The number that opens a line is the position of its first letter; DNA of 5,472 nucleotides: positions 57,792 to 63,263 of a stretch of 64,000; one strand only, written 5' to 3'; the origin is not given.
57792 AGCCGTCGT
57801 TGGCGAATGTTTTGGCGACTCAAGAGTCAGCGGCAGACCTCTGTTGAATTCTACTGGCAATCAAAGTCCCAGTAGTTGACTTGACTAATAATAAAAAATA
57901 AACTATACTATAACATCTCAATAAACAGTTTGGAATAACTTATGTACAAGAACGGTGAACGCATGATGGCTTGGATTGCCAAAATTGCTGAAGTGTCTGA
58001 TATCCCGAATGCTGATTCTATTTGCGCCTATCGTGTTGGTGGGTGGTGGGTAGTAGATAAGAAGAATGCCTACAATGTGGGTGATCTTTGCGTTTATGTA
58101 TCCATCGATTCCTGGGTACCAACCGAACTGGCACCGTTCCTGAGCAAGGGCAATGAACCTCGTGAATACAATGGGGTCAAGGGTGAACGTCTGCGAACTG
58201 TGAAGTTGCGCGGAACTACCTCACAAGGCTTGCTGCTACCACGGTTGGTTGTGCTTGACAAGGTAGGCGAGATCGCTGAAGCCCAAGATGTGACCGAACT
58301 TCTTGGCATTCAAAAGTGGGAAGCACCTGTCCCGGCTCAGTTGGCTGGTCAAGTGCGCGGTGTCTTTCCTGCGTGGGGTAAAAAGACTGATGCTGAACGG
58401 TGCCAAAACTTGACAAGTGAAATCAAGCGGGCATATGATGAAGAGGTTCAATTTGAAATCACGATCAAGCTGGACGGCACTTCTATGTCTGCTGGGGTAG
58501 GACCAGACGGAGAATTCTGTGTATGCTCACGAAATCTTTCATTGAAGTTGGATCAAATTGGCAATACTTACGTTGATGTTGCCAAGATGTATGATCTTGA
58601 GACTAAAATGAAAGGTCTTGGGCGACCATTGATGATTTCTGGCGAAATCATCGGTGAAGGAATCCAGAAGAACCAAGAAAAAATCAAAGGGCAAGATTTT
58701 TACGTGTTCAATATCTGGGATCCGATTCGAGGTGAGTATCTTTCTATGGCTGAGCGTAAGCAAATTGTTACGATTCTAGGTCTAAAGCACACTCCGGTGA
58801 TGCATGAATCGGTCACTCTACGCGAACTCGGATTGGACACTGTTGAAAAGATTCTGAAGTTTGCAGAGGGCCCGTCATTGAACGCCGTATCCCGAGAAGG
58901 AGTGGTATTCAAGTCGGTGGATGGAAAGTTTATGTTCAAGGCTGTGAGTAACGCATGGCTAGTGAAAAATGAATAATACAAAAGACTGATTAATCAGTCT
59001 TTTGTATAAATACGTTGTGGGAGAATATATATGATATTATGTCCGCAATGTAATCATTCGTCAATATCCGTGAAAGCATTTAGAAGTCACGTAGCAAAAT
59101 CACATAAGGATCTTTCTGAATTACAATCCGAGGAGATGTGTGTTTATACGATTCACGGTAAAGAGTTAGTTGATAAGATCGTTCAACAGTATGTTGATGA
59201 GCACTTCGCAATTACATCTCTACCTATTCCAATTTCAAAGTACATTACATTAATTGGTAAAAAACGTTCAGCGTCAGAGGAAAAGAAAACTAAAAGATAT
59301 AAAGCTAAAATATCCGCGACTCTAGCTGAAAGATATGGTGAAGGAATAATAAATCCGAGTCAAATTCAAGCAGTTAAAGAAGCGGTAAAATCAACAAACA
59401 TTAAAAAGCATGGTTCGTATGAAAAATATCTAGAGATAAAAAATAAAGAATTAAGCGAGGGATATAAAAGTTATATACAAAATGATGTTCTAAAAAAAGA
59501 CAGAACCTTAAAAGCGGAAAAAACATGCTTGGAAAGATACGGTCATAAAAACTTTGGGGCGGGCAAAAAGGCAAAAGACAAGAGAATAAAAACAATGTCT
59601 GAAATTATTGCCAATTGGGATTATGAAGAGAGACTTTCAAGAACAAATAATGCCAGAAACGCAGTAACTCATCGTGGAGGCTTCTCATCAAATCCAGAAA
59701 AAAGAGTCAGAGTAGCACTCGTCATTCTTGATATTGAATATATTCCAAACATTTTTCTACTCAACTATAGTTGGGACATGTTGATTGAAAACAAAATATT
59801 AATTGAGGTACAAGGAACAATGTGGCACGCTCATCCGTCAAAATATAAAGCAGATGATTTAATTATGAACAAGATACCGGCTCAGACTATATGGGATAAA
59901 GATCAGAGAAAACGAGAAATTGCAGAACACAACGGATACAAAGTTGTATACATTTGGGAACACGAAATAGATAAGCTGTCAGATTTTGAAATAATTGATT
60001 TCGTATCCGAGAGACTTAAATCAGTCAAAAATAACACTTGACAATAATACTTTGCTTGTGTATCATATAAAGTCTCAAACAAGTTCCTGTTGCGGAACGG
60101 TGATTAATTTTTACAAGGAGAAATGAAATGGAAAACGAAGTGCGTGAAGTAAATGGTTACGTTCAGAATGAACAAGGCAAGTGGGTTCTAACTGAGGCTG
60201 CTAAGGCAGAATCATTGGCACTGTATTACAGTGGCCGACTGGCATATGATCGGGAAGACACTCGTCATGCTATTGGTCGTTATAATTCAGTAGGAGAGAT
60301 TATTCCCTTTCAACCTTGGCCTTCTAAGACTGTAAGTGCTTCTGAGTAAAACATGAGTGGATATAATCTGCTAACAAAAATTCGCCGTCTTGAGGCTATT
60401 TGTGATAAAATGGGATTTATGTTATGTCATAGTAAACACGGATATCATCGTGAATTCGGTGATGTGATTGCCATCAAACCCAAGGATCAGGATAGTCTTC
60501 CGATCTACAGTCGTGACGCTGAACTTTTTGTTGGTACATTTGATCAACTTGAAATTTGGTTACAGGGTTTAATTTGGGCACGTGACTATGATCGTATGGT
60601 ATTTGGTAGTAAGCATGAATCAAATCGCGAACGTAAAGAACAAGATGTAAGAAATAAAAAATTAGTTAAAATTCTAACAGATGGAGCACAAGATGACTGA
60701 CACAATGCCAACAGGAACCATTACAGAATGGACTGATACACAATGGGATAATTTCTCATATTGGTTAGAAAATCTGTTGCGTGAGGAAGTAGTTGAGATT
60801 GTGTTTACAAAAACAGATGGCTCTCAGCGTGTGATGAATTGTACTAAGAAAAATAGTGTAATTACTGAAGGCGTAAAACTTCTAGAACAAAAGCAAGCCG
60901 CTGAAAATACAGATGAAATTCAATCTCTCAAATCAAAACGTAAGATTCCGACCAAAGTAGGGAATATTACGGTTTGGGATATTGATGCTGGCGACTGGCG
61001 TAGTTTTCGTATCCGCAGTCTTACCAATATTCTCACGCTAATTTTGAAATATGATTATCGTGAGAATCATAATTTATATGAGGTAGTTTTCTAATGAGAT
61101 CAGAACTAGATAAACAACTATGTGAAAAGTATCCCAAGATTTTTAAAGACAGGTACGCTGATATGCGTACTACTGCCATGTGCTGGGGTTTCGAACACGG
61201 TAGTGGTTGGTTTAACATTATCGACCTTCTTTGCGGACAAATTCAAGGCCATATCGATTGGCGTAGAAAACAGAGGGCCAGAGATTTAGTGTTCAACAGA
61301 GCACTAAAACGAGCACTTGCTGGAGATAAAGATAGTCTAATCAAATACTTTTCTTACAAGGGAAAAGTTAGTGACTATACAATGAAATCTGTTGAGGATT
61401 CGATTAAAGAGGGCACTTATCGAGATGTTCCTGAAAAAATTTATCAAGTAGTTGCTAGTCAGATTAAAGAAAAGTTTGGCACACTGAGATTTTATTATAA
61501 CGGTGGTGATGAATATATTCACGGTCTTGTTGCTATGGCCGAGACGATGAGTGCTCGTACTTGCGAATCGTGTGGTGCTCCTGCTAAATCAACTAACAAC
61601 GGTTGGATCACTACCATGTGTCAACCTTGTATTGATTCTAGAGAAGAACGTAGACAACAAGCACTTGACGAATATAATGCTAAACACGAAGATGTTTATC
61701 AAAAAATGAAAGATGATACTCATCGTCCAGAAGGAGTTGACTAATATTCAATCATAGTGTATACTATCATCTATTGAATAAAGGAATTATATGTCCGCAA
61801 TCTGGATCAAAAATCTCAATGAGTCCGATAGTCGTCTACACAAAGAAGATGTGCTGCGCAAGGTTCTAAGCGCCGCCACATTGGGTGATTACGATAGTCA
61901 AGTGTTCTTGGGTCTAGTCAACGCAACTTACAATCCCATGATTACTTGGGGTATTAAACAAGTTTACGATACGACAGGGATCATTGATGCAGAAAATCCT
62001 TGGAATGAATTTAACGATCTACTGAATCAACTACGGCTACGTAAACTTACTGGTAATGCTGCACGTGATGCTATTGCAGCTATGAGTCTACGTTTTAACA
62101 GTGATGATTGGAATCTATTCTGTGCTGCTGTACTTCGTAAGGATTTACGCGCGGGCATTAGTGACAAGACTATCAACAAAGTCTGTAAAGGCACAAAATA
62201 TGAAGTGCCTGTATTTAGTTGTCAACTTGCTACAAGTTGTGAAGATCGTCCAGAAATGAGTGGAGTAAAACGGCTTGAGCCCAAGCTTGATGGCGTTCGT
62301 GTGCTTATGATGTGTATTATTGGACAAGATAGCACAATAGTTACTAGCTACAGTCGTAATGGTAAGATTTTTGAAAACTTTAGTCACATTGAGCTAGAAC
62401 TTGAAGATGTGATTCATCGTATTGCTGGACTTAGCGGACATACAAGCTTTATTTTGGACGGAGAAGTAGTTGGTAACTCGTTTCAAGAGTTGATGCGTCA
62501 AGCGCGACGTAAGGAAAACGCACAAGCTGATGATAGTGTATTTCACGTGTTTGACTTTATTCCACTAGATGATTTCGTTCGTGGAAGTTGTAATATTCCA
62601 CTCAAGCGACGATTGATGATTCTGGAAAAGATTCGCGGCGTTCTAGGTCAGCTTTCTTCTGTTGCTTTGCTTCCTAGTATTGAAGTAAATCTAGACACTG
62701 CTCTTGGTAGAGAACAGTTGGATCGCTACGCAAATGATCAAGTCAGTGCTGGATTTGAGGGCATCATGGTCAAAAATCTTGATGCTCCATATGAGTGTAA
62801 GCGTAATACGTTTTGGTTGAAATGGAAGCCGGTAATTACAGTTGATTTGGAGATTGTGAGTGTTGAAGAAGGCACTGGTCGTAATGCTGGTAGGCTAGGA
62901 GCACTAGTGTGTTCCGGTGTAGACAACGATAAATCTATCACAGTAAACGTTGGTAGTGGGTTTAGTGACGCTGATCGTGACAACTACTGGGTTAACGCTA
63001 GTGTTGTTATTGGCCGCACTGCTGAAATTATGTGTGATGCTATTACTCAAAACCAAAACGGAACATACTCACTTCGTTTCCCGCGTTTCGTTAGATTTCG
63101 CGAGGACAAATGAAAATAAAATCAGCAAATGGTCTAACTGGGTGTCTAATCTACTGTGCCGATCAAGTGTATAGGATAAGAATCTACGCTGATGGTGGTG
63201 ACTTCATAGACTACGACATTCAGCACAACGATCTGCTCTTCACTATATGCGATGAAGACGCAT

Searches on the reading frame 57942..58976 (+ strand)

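Call 46: search_protein_families(library=pfam, proteins=[window:57942-58976:+], max_evalue=0.01)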
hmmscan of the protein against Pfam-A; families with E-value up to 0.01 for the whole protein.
window:57942-58976:+ (344 aa): 2 families
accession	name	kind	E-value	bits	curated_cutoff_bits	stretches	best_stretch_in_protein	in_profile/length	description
PF21189.3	PHA02142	-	7.1e-23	81.3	27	1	10-100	2-91/92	PHA02142 OB-fold domain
PF09414.15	RNA_ligase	-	7.1e-20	72.3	27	1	171-335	3-171/171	RNA ligase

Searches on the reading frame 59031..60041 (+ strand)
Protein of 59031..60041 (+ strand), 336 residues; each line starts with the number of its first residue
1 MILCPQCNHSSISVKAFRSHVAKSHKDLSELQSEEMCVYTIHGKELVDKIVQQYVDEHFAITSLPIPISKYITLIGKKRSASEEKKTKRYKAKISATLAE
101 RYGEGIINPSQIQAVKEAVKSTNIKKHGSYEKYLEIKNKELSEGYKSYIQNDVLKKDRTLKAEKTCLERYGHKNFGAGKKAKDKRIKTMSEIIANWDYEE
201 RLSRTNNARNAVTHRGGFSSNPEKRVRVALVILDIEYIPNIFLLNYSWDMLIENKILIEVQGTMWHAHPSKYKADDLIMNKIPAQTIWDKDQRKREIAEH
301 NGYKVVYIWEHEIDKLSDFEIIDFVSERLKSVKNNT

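Call 18: search_protein_families(library=phrogs, proteins=[window:59031-60041:+], max_evalue=0.001)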
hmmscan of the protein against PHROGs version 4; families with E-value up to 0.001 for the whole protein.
window:59031-60041:+ (336 aa): 2 families
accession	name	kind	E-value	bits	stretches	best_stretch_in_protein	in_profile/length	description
phrog_22677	-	unknown function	1.7e-12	48.4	1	248-321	264-341/353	-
phrog_13076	-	DNA, RNA and nucleotide metabolism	3.1e-05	24.6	1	220-330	20-133/154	endonuclease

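Call 46: search_protein_families(library=pfam, proteins=[window:59031-60041:+], max_evalue=0.01)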
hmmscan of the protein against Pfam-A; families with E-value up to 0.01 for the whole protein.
window:59031-60041:+ (336 aa): 1 family
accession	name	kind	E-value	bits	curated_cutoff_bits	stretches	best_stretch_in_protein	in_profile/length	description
PF18741.7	MTES_1575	-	0.0083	16.6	38.2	0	223-275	2-59/96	REase_MTES_1575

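Call 69: search_protein_families(library=pfam, proteins=[window:59031-60041:+], max_evalue=5)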
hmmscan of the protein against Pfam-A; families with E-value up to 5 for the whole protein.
window:59031-60041:+ (336 aa): 3 families
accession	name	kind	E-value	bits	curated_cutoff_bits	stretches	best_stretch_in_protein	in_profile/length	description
PF18741.7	MTES_1575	-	0.0083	16.6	38.2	1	223-275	2-59/96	REase_MTES_1575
PF00600.24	Flu_NS1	-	0.018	15.1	25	1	35-108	53-125/217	Influenza non-structural protein (NS1)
PF05605.18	zf-Di19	-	0.039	14.6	27.5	1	3-30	4-30/54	Drought induced 19 protein (Di19), zinc-binding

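Call 70: search_protein_families(library=ncbifam, proteins=[window:59031-60041:+], max_evalue=0.01)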
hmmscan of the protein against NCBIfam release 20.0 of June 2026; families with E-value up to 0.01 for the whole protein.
window:59031-60041:+ (336 aa): 1 family
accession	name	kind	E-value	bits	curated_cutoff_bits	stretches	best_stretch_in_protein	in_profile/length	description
TIGR00632.1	vsr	subfamily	3.2e-05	24.2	97.85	1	219-312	21-119/119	DNA mismatch endonuclease Vsr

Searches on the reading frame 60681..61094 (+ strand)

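Call 46: search_protein_families(library=pfam, proteins=[window:60681-61094:+], max_evalue=0.01)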
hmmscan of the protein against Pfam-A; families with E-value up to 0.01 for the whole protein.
window:60681-61094:+ (137 aa): 2 families
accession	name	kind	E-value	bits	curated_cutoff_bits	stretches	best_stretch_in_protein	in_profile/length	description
PF10902.13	WYL_2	-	5.9e-12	46.1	26.7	1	29-114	4-73/74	WYL_2, Sm-like SH3 beta-barrel fold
PF25555.1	RAB3A-like_C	-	0.0014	19.4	27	1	13-120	9-116/150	Rabin 8-like C-terminal domain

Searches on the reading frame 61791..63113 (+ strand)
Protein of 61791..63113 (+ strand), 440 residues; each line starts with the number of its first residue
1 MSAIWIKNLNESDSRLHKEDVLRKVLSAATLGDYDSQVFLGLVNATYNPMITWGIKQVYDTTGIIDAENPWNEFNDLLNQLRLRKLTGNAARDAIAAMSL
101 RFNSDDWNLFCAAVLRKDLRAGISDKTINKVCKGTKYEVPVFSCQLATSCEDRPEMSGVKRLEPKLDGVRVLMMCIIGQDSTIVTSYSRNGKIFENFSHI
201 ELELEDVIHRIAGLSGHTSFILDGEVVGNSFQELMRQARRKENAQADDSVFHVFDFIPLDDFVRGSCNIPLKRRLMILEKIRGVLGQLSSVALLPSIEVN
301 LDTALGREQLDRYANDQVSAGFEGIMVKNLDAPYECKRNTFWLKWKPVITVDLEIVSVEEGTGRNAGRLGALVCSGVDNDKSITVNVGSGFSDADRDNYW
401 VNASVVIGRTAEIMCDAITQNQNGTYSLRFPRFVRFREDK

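Call 46: search_protein_families(library=pfam, proteins=[window:61791-63113:+], max_evalue=0.01)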
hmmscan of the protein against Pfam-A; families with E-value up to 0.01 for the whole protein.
window:61791-63113:+ (440 aa): 5 families
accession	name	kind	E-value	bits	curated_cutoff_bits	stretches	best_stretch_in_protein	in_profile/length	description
PF01068.26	DNA_ligase_A_M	-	4.9e-18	66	26.2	1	158-346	20-204/204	ATP dependent DNA ligase domain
PF14743.12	DNA_ligase_OB_2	-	1.1e-10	41.8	28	1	360-437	1-66/66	DNA ligase OB-like domain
PF04679.21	DNA_ligase_A_C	-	2.3e-07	31.5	27.5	1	398-440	60-94/94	ATP dependent DNA ligase C terminal region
PF09414.15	RNA_ligase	-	1.5e-05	25.7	27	1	164-346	7-171/171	RNA ligase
PF01331.24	mRNA_cap_enzyme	-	0.0098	16.2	29.6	0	165-280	23-119/194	mRNA capping enzyme, catalytic domain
